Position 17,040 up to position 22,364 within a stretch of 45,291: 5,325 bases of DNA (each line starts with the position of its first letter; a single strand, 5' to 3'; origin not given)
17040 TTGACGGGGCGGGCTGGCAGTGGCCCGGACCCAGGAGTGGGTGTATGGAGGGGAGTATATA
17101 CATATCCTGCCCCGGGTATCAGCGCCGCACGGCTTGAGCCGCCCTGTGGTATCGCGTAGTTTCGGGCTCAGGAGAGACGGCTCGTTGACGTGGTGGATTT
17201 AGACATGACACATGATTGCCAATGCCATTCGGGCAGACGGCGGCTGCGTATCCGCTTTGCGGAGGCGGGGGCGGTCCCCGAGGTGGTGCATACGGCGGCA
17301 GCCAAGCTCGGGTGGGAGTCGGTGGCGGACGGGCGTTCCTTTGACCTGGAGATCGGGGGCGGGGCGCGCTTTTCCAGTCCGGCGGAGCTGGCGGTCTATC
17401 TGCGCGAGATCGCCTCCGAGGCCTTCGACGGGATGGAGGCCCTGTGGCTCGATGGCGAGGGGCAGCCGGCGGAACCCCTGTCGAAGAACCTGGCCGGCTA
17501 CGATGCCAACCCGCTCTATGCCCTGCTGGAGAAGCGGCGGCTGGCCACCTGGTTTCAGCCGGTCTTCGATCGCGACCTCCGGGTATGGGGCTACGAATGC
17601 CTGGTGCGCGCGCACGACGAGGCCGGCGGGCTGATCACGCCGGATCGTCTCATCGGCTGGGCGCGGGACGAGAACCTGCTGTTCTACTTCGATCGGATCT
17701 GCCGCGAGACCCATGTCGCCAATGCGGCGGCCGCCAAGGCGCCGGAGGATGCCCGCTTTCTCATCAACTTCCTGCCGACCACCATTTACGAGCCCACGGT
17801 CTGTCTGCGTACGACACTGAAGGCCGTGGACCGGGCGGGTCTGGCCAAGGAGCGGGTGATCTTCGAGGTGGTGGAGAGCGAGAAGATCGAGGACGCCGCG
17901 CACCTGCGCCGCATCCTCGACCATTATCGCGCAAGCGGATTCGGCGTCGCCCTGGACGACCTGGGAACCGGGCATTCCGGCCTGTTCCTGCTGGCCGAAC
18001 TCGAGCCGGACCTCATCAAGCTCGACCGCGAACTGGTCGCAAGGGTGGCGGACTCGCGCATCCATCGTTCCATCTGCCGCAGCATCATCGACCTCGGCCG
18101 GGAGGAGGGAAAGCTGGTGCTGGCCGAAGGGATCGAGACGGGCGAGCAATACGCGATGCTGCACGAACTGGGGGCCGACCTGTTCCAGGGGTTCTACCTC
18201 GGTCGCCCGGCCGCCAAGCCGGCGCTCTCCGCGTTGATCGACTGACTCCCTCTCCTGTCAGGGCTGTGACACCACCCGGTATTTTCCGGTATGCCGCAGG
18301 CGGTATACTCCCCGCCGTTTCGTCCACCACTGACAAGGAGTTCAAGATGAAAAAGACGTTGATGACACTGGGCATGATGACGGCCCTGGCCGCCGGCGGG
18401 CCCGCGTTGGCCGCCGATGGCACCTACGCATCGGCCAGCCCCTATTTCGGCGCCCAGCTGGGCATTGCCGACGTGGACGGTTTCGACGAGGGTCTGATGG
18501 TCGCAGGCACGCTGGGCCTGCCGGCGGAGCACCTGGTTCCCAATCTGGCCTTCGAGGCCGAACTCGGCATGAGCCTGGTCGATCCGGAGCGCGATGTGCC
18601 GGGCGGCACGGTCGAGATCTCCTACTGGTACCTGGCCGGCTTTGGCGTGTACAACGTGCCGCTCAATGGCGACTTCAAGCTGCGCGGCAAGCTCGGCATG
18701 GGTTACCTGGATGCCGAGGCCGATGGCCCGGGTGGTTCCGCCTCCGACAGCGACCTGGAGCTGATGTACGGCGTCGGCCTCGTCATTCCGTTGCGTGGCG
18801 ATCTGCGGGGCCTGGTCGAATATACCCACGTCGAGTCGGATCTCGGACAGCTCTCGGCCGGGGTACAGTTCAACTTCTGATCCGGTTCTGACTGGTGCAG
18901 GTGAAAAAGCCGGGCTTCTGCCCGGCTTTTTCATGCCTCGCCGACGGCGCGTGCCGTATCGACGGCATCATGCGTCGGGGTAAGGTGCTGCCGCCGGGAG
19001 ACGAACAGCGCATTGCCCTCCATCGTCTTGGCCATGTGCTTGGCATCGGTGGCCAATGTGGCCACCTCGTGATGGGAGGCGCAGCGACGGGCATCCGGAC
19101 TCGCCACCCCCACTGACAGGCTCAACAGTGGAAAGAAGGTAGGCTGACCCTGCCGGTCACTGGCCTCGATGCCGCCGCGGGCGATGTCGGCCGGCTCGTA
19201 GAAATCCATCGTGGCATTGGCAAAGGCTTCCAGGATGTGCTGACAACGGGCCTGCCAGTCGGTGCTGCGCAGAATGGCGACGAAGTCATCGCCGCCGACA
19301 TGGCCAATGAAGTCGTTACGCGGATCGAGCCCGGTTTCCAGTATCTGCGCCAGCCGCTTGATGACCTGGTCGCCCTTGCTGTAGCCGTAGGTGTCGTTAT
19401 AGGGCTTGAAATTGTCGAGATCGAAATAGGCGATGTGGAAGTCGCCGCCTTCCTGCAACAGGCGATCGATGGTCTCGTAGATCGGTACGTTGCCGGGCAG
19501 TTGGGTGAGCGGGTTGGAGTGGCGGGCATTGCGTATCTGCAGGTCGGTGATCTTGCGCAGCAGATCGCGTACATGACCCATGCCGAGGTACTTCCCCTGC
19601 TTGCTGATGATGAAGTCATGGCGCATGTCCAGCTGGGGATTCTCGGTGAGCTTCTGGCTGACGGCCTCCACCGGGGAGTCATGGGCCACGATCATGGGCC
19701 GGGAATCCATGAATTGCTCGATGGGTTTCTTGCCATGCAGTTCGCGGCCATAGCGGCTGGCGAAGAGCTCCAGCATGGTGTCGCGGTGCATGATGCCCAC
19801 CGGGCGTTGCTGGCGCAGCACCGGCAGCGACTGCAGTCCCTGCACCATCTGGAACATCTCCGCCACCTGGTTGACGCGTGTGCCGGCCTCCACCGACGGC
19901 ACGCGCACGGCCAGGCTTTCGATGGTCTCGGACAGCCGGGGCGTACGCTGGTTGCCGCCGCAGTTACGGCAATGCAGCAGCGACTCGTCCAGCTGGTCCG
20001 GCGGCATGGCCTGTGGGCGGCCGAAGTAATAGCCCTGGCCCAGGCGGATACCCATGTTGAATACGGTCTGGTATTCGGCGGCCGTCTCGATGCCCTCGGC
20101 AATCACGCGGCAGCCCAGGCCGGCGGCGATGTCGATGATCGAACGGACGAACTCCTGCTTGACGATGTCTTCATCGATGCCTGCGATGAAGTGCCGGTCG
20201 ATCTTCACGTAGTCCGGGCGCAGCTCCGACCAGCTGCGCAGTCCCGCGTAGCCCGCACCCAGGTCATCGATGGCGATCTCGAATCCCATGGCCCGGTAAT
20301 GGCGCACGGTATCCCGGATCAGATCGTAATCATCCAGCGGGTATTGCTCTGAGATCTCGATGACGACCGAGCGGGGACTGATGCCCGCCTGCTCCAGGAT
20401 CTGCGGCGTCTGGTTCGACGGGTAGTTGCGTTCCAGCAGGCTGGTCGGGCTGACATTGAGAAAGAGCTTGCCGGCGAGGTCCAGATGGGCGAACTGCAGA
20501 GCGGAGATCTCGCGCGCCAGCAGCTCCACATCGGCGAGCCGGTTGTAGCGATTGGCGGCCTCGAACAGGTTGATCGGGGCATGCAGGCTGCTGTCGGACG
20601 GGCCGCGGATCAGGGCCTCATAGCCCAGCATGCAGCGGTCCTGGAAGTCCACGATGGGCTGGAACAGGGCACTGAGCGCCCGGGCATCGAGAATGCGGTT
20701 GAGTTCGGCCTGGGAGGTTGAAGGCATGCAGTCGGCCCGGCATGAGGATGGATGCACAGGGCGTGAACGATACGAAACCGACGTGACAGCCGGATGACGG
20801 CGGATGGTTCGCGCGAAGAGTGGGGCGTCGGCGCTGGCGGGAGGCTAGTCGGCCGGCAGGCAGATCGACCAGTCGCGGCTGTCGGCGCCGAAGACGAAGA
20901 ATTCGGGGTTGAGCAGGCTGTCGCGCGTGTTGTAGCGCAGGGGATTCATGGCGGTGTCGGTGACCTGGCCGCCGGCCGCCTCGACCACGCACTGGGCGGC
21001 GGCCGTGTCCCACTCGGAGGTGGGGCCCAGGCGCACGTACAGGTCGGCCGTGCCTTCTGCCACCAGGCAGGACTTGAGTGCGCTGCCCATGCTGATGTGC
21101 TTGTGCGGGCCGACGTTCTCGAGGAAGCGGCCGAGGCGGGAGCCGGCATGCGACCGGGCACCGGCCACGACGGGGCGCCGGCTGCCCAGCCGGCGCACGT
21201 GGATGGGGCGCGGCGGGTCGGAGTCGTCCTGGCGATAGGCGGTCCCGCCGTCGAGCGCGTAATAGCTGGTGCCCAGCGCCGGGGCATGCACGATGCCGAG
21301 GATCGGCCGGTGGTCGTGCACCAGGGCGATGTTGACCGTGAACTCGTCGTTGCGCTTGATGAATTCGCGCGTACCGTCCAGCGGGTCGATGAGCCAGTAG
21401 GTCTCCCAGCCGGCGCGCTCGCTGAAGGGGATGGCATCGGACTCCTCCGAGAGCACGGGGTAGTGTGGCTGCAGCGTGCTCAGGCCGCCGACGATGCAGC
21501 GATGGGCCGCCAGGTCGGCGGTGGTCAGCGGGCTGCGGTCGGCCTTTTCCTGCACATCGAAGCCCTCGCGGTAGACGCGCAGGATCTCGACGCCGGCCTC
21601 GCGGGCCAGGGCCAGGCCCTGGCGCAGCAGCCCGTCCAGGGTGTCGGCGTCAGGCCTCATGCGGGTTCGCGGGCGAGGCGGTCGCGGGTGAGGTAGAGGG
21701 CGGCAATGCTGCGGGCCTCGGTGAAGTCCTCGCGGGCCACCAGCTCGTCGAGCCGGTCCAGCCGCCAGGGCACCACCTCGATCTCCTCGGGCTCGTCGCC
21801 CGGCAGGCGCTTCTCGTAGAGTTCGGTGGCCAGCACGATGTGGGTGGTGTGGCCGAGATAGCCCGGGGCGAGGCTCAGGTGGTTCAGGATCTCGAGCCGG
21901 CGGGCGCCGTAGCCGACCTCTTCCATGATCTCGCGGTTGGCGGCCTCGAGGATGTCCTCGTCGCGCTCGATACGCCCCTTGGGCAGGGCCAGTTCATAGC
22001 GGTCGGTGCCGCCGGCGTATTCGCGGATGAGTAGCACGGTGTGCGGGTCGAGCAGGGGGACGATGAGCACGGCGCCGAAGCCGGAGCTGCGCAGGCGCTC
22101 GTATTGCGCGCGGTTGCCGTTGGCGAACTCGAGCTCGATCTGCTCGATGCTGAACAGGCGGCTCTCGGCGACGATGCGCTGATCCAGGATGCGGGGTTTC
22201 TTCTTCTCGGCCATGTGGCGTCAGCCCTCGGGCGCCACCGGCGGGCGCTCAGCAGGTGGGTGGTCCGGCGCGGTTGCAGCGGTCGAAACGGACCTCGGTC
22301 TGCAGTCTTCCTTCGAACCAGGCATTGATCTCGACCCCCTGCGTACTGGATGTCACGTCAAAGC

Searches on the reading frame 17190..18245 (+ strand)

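Call 70: search_protein_families(library=pfam, proteins=[window:17190-18245:+], max_evalue=0.00001)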
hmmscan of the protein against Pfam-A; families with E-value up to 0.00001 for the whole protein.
window:17190-18245:+ (351 aa): 1 family
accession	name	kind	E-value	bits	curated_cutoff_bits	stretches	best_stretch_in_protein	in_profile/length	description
PF00563.25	EAL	-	8.3e-56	189.4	31.3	1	111-340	6-236/236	EAL domain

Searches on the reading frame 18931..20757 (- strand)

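Call 70: search_protein_families(library=pfam, proteins=[window:18931-20757:-], max_evalue=0.00001)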
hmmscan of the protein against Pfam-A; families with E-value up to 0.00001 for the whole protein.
window:18931-20757:- (608 aa): 3 families
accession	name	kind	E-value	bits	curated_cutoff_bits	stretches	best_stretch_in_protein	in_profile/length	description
PF00563.25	EAL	-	7.3e-53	179.8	31.3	1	18-248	3-236/236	EAL domain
PF00990.26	GGDEF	-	1.5e-16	61.1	23.8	1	416-507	5-101/161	Diguanylate cyclase, GGDEF domain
PF00571.33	CBS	-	1.7e-07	31.9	24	0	346-403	1-55/57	CBS domain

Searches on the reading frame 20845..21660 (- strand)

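Call 70: search_protein_families(library=pfam, proteins=[window:20845-21660:-], max_evalue=0.00001)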
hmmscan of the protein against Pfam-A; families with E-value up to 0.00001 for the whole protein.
window:20845-21660:- (271 aa): 1 family
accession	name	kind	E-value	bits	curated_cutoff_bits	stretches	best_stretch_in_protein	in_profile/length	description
PF00459.30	Inositol_P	-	1.1e-48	166.5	27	1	16-250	10-252/271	Inositol monophosphatase family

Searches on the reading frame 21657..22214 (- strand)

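Call 70: search_protein_families(library=pfam, proteins=[window:21657-22214:-], max_evalue=0.00001)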
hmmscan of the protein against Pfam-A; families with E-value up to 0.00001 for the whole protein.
window:21657-22214:- (185 aa): 1 family
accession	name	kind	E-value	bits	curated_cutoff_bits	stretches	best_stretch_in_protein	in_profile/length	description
PF00293.34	NUDIX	-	2.3e-16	60.5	21.1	1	48-163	5-123/134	NUDIX domain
